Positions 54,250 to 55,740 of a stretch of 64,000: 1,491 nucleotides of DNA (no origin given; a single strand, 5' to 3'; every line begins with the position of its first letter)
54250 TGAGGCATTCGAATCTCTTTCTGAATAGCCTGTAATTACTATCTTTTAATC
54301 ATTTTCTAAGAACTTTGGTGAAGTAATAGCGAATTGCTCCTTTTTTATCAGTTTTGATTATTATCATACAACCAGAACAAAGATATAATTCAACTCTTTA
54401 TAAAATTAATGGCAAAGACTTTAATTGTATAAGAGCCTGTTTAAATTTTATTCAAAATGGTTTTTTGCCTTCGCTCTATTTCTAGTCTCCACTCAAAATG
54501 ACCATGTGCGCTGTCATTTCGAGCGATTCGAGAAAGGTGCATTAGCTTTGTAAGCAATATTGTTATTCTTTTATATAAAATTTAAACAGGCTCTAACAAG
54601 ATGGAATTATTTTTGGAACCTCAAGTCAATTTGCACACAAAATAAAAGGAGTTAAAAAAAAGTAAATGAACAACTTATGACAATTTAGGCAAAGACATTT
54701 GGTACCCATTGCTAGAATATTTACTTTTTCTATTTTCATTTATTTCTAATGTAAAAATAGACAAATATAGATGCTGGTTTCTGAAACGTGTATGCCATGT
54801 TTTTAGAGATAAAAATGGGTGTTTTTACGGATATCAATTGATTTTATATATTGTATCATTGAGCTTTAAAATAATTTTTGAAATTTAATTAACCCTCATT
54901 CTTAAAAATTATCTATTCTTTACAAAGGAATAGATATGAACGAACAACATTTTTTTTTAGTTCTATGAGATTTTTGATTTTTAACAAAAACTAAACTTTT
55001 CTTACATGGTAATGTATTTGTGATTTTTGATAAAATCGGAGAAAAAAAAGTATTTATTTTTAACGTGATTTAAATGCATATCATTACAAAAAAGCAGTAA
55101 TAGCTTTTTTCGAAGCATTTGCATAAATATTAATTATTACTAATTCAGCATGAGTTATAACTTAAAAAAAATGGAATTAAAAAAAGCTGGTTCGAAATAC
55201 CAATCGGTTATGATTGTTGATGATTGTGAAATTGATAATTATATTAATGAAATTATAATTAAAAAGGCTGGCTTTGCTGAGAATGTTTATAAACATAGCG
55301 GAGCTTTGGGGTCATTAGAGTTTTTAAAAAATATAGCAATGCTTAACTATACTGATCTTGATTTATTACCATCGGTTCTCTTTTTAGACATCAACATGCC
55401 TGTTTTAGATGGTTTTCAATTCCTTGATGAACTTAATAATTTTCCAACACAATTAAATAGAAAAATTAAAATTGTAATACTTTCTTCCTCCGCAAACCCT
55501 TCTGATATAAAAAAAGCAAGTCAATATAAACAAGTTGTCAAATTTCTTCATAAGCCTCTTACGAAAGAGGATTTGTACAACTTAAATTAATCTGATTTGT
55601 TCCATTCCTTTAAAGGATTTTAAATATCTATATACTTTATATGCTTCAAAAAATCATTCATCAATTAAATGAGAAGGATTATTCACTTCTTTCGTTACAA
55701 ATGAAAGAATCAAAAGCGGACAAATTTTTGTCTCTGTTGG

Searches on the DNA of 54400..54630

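Call 78: search_rna_families(source=window, start=54400, end=54630, threshold=evalue, max_evalue=1)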
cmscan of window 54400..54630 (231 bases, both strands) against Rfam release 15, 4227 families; matches with E-value up to 1: 0.
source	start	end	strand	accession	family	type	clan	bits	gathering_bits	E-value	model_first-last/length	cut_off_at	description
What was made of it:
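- Closest known: Rfam RF01731 TwoAYGGAY RNA. Different: Copy B does not hit (call 78).
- Copy B gives no hit at all (call 78).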

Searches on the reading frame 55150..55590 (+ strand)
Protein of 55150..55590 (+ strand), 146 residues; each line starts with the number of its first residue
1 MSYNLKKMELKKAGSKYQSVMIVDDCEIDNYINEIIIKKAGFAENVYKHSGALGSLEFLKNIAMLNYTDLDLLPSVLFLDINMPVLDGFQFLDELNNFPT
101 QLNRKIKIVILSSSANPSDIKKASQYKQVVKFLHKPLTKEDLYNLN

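Call 22: search_protein_families(library=pfam, proteins=[window:55150-55590:+])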
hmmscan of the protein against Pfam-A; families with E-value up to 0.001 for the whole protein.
window:55150-55590:+ (146 aa): 1 family
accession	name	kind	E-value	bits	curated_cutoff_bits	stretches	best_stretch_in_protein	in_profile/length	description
PF00072.30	Response_reg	-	2.6e-11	44.1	30.2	1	20-143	1-107/111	Response regulator receiver domain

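Call 24: find_encoding_contigs(protein=window:55150-55590:+, flank=3000, max_places=10)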
Protein window:55150-55590:+ (146 aa): no gene with exactly this product is on record in the collection.
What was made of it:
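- Tried and rejected: An exact-protein look-up of the response regulator next to copy B found no record (call 24).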
